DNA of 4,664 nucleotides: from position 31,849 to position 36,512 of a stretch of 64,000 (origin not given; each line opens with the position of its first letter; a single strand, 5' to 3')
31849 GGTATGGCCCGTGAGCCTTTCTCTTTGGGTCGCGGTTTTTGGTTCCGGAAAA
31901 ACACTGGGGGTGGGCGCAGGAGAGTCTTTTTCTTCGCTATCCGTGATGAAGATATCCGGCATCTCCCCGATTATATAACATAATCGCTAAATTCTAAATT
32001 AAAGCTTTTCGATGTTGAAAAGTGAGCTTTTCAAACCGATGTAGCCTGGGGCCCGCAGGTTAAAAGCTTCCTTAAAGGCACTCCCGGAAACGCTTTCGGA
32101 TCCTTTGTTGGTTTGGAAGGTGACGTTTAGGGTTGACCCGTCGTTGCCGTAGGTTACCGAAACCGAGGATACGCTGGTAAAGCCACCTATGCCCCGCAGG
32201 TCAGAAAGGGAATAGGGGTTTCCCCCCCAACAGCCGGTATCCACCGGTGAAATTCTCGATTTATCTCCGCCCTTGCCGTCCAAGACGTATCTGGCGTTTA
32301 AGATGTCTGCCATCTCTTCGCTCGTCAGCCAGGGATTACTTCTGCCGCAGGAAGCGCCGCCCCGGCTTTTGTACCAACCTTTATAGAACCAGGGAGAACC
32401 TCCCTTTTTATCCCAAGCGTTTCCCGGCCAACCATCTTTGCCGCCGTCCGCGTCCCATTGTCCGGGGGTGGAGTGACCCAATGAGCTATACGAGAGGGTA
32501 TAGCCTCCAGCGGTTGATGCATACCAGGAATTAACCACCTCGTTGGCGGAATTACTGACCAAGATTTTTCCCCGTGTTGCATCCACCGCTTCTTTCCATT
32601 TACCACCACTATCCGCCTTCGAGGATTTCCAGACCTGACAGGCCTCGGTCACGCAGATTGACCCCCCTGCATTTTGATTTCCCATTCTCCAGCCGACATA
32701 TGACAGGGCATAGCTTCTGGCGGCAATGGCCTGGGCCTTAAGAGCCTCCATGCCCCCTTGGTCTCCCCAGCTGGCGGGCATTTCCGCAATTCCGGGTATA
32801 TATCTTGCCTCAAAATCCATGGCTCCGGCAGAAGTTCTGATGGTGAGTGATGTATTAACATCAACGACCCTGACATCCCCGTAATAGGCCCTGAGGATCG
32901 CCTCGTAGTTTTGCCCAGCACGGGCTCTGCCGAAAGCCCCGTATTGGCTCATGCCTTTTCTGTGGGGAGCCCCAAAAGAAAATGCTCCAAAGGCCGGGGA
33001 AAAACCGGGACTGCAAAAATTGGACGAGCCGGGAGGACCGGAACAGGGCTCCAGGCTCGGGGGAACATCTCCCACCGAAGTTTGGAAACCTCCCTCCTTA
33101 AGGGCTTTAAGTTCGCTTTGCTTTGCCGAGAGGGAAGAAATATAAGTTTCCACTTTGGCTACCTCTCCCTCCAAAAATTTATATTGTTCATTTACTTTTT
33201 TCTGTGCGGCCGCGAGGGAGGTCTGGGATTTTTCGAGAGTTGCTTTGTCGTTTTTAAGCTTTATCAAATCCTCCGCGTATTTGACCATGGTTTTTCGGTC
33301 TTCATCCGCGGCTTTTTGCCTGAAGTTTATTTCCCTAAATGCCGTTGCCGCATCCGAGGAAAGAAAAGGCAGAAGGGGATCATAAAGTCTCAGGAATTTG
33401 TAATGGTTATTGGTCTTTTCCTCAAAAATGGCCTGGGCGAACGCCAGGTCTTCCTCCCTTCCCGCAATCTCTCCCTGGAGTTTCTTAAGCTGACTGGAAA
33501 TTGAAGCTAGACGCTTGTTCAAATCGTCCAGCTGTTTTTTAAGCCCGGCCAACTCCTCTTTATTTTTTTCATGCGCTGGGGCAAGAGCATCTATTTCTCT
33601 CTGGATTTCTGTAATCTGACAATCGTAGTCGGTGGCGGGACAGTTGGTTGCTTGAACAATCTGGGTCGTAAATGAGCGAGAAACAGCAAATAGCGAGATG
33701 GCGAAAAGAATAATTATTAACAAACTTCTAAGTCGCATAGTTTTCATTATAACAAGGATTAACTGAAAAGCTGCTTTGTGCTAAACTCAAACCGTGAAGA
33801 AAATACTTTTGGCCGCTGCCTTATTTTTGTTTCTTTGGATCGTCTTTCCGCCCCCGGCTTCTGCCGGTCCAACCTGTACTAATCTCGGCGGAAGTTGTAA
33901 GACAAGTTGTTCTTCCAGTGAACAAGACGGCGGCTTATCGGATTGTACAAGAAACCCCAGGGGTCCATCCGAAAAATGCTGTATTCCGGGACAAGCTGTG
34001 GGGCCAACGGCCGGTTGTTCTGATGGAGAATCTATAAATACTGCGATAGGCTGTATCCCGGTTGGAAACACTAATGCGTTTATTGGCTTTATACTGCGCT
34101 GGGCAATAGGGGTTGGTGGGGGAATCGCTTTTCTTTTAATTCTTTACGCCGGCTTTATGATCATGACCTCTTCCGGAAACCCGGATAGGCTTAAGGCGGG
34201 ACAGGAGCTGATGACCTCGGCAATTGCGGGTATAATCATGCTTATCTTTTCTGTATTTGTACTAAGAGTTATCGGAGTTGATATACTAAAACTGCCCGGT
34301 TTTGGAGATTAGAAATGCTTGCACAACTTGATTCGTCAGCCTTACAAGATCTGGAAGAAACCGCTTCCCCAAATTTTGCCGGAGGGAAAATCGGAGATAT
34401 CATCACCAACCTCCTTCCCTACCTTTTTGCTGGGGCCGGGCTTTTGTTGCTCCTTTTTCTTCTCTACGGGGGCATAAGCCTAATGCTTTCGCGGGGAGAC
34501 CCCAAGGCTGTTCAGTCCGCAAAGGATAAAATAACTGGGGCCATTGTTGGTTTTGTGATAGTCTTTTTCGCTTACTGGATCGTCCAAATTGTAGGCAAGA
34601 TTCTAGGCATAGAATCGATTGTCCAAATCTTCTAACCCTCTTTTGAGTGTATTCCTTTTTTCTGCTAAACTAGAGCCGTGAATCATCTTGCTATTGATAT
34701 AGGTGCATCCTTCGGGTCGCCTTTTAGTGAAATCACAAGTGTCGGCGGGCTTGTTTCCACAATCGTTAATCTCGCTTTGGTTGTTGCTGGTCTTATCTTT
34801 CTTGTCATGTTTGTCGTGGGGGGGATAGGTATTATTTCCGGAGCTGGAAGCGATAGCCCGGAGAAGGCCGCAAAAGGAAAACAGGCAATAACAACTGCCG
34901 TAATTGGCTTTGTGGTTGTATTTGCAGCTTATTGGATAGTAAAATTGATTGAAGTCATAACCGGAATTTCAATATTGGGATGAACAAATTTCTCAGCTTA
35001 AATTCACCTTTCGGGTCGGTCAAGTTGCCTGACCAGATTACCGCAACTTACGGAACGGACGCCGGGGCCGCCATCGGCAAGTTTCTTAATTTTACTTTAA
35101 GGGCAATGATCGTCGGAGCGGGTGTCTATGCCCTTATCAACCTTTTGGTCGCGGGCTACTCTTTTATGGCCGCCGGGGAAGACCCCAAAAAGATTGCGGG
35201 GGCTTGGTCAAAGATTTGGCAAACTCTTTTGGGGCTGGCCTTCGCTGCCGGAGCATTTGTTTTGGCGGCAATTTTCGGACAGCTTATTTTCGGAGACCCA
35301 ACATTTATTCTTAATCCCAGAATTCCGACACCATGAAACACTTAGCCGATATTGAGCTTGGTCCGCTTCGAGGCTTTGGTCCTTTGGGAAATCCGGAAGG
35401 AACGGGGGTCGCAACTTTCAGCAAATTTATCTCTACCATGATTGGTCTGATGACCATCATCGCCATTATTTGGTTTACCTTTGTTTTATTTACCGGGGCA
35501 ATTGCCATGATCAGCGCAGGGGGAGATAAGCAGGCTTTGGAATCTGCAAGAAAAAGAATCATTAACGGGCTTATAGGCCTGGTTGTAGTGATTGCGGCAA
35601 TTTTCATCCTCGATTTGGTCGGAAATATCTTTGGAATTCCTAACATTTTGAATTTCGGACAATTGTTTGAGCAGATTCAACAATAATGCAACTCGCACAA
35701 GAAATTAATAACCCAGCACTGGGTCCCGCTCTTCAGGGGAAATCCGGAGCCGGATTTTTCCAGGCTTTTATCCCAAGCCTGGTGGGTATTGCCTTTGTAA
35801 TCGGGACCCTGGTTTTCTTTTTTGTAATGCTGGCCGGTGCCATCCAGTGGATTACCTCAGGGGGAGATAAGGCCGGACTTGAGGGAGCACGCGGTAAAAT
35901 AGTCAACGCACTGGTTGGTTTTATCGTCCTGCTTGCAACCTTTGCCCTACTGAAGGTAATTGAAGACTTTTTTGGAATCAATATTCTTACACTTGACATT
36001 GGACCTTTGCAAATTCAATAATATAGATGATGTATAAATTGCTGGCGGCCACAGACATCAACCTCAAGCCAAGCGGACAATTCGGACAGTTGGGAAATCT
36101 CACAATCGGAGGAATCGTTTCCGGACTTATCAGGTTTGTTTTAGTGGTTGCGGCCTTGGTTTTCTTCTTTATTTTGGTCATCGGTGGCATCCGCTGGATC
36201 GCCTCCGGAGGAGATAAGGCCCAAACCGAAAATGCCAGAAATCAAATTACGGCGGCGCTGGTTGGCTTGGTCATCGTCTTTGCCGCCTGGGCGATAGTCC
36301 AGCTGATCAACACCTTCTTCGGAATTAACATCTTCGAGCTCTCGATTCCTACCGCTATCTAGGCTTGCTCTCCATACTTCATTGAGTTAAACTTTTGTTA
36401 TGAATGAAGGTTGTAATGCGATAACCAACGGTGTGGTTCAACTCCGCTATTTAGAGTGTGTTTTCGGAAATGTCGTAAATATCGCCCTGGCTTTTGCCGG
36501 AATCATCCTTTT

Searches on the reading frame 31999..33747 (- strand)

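Call 103: search_protein_families(library=pfam, proteins=[window:31999-33747:-], max_evalue=0.00001)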
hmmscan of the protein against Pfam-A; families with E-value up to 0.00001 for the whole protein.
window:31999-33747:- (582 aa): 1 family
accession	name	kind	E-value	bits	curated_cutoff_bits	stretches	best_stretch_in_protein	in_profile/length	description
PF08486.15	SpoIID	-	1.1e-15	58.4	23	1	321-397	23-96/97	Stage II sporulation protein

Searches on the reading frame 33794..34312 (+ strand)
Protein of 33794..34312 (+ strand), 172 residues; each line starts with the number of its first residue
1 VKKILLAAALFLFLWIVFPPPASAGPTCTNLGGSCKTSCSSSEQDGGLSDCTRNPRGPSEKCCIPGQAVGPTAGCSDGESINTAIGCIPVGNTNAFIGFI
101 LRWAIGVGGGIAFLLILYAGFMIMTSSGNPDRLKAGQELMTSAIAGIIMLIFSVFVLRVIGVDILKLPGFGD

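Call 39: search_protein_families(library=pfam, proteins=[window:33794-34312:+], max_evalue=0.001)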
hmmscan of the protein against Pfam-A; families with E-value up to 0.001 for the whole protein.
window:33794-34312:+ (172 aa): 1 family
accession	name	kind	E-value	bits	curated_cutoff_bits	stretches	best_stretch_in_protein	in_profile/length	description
PF18895.5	T4SS_pilin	-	0.00011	22.6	26.6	1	96-159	8-70/71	Type IV secretion system pilin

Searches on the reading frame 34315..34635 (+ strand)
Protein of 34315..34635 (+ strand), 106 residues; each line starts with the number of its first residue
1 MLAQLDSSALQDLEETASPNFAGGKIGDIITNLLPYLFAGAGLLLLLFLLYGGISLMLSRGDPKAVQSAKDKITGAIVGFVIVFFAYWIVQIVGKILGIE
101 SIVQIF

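Call 39: search_protein_families(library=pfam, proteins=[window:34315-34635:+], max_evalue=0.001)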
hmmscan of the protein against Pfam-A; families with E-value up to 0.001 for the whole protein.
window:34315-34635:+ (106 aa): 2 families
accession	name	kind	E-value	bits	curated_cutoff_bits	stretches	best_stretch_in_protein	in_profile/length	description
PF18895.5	T4SS_pilin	-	2.2e-09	37.7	26.6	1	25-92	4-70/71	Type IV secretion system pilin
PF04956.18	TrbC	-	0.00023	21.8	27.9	1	17-91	25-96/98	TrbC/VIRB2 pilin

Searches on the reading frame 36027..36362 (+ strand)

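Call 39: search_protein_families(library=pfam, proteins=[window:36027-36362:+], max_evalue=0.001)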
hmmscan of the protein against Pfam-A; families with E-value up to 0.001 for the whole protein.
window:36027-36362:+ (111 aa): 1 family
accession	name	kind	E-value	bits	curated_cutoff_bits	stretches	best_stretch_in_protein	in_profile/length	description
PF18895.5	T4SS_pilin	-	1.7e-09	38.1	26.6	1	29-94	7-71/71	Type IV secretion system pilin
